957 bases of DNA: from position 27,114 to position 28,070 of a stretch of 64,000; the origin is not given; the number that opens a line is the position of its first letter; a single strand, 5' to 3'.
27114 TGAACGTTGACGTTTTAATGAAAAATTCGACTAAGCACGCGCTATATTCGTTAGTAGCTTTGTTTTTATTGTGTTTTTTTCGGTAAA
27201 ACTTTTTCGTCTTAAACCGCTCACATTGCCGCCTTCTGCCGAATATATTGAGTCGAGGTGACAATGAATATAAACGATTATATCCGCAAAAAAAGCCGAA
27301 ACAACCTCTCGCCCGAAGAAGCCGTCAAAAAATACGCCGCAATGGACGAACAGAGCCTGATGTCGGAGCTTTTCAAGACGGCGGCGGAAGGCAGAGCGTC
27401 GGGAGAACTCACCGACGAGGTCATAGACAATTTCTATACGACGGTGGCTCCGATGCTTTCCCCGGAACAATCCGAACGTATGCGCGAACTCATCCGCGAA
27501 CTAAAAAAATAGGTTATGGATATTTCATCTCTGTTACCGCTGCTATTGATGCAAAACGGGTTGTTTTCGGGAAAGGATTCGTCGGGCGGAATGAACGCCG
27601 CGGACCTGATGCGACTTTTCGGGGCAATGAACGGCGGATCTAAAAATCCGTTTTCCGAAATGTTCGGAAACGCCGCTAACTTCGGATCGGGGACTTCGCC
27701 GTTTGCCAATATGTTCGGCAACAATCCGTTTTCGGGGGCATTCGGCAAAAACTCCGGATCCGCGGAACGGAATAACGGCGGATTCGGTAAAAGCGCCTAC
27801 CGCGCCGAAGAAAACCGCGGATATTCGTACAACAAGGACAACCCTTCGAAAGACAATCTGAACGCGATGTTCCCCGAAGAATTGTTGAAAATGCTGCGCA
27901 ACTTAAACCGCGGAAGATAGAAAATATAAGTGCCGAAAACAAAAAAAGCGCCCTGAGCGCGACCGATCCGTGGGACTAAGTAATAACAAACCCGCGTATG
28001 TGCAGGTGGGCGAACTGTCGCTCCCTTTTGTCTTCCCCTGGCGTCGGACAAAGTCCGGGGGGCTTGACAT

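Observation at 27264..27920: Divergent, translationally coupled pair of uncharacterised small ORFs next to the SARP regulator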

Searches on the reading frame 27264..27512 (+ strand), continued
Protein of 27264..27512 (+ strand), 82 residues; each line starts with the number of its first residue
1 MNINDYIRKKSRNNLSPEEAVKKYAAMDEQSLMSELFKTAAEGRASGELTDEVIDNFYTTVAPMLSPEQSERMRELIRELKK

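Call 110: search_protein_families(library=ncbifam, proteins=[L056:6515-7636:+, L055:6205-7347:+, L035:6727-7671:-, L034:4140-4871:-], max_evalue=0.001)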
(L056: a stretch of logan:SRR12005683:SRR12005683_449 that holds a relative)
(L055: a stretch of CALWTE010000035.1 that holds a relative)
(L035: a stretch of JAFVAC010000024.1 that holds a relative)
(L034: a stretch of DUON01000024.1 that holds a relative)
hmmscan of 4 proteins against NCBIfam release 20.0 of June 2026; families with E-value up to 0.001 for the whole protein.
L056:6515-7636:+ (373 aa): 8 families
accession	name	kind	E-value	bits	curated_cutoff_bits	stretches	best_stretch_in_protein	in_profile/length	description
TIGR03921.1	T7SS_mycosin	equivalog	6.9e-35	120.8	278.75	1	117-363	11-265/353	type VII secretion-associated serine protease mycosin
NF040809.1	germ_prot_CspBA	exception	1.1e-23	82.9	1250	2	269-343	398-474/1099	bifunctional germination protease/germinant receptor pseudoprotease CspBA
NF040553.1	SGO_0316_fam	subfamily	1.4e-13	49.5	1400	2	157-267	355-469/1486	SGO_0316/SGO_0317 family LPXTG-anchored serine peptidase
TIGR03895.1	protease_PatA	subfamily_domain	8.6e-12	44.6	421.05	1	179-363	15-202/606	PatA/PatG family cyanobactin maturation protease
NF040808.2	CspC_non_triad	exception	2.5e-11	42.7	675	1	271-344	425-500/556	bile acid germinant receptor pseudoprotease CspC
NF033595.1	denti_PrtP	equivalog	8e-11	41.2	300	1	251-371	365-488/606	dentilisin complex serine proteinase subunit PrtP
NF049966.1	QH_SP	equivalog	6.2e-10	38.8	165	1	125-361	4-211/219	subtilisin-like serine protease QhpE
NF051851.1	AtpSerPepEprS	equivalog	2.5e-08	32.4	1700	1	305-367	281-343/988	autotransporter serine peptidase EprS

L055:6205-7347:+ (380 aa): 8 families
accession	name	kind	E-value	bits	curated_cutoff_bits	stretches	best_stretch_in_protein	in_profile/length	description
TIGR03921.1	T7SS_mycosin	equivalog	4e-37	128.1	278.75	1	96-374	2-282/353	type VII secretion-associated serine protease mycosin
NF040809.1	germ_prot_CspBA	exception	4.6e-23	80.9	1250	2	257-338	395-474/1099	bifunctional germination protease/germinant receptor pseudoprotease CspBA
NF040808.2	CspC_non_triad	exception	5.7e-18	64.6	675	2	262-340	425-501/556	bile acid germinant receptor pseudoprotease CspC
NF033595.1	denti_PrtP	equivalog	2.8e-17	62.6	300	1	230-355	356-477/606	dentilisin complex serine proteinase subunit PrtP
NF049966.1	QH_SP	equivalog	6.5e-11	42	165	1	111-354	1-209/219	subtilisin-like serine protease QhpE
NF040553.1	SGO_0316_fam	subfamily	7.1e-11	40.5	1400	1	281-354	652-729/1486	SGO_0316/SGO_0317 family LPXTG-anchored serine peptidase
TIGR03895.1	protease_PatA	subfamily_domain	3.9e-07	29.2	421.05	1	235-357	83-201/606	PatA/PatG family cyanobactin maturation protease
NF051851.1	AtpSerPepEprS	equivalog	3.2e-05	22.2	1700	0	300-359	282-340/988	autotransporter serine peptidase EprS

L035:6727-7671:- (314 aa): 12 families
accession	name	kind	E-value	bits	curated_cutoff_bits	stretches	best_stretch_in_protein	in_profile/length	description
NF043069.1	T4HPD_activ_SAM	equivalog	3.5e-09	36.5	425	1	151-195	153-197/299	trans-4-hydroxy-L-proline dehydratase activase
TIGR02494.1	PFLE_PFLC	subfamily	4.1e-09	36.1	174.35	1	80-105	17-42/293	glycyl-radical enzyme activating protein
TIGR04337.1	AmmeMemoSam_rS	hypoth_equivalog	5.1e-09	35.4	220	1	85-191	77-187/349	AmmeMemoRadiSam system radical SAM enzyme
TIGR02493.1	PFLA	equivalog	1.8e-07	30.8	231.75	1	81-195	19-141/235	pyruvate formate-lyase-activating protein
TIGR02495.1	NrdG2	equivalog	2.2e-07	30.4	131.15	1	79-201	18-142/193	anaerobic ribonucleoside-triphosphate reductase activating protein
NF033719.1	ind_deCO2_activ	equivalog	4.1e-07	29.6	425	0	154-192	162-200/302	indoleacetate decarboxylase activase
TIGR04395.1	cutC_activ_rSAM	equivalog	2e-06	27.3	360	0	81-108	24-51/309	choline TMA-lyase-activating enzyme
NF048008.1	SfplDhtActHpfHKleb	equivalog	4.6e-05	22.9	500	0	160-195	165-200/308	(2S)-3-sulfopropanediol dehydratase activating enzyme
NF048010.1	SfplDhtActHpsHDes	equivalog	7e-05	21.8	430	0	81-108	25-52/298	(2S)-3-sulfopropanediol dehydratase activating enzyme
TIGR02491.1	NrdG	equivalog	0.00016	21.6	126.1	1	80-183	18-132/154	anaerobic ribonucleoside-triphosphate reductase activating protein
NF008335.0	PRK11121.1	equivalog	0.00023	20.9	199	1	75-125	14-64/154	anaerobic ribonucleoside-triphosphate reductase-activating protein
TIGR04013.1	B12_SAM_MJ_1487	hypoth_equivalog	0.00043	19.2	251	0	86-137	159-209/382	TIGR04013 family B12-binding domain/radical SAM domain-containing protein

L034:4140-4871:- (243 aa): 0 families
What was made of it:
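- The radical-SAM gene is convergent and of the PflA/PflX activase type (call 110).
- Tried and rejected: This gives no specific link to germination (call 110).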

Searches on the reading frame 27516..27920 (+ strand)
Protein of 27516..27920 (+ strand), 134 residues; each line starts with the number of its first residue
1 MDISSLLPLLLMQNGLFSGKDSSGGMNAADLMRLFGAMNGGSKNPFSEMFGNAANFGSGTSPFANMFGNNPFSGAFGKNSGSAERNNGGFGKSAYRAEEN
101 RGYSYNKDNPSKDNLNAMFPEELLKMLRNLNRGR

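Call 3: search_protein_families(library=pfam, proteins=[window:27516-27920:+], max_evalue=1)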
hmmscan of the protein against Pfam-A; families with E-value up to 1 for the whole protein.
window:27516-27920:+ (134 aa): 0 families

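Call 6: search_protein_families(library=ncbifam, proteins=[window:27516-27920:+], max_evalue=1)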
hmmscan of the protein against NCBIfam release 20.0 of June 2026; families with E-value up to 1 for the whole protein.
window:27516-27920:+ (134 aa): 0 families

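Call 9: find_homologous_proteins(query=window:27516-27920:+, max_evalue=0.01)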
Query window:27516-27920:+ (134 aa): 5 proteins with E <= 0.01 among 22 candidates.
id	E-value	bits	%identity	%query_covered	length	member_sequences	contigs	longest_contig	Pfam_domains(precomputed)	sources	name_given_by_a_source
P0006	7.5e-77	274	99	100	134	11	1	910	-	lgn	-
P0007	3.0e-29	120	58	100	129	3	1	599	-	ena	-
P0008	1.4e-27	115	55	100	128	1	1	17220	-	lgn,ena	-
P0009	5.6e-27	113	55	100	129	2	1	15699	-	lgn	-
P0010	5.9e-27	113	56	100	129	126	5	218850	-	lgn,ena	-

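Call 13: find_encoding_contigs(protein=P0010, flank=8000, max_places=4)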
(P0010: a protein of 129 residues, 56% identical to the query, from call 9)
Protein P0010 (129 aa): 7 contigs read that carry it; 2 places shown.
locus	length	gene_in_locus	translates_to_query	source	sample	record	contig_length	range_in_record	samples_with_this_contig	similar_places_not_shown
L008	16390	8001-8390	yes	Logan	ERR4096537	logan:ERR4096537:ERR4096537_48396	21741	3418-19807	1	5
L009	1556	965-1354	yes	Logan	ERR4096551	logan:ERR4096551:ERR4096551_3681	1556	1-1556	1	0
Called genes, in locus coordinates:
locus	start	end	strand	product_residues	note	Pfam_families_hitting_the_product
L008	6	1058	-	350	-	PF00149:Metallophos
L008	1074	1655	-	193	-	PF02417:Chromate_transp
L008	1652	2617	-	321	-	PF02417:Chromate_transp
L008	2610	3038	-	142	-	PF09424:YqeY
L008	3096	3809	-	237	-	PF00849:PseudoU_synth_2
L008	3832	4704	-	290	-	PF10672:Methyltrans_SAM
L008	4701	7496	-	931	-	-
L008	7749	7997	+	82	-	-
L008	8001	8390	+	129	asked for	-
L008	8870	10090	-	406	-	-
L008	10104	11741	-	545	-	PF02065:Melibiase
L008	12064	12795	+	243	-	PF02163:Peptidase_M50 (weak), PF13398:Peptidase_M50B (faint)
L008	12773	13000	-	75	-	-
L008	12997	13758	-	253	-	PF00142:Fer4_NifH, PF01656:CbiA, PF02374:ArsA_ATPase (weak), PF06564:CBP_BcsQ (faint), PF09140:MipZ (faint), PF10609:ParA, PF13614:AAA_31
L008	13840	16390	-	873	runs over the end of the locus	PF00133:tRNA-synt_1, PF09334:tRNA-synt_1g, PF13603:tRNA-synt_1_2, PF09334:tRNA-synt_1g, PF08264:Anticodon_1, PF10458:Val_tRNA-synt_C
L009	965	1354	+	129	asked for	-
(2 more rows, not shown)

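Call 92: search_protein_families(library=pfam, alignment_id=A9, max_evalue=0.01)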
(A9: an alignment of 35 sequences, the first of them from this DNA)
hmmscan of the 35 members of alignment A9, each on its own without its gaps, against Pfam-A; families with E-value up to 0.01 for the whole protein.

A. member 1, seq(134 aa): 0 families

B. families by the number of members that match (of 35 scanned): 0 families
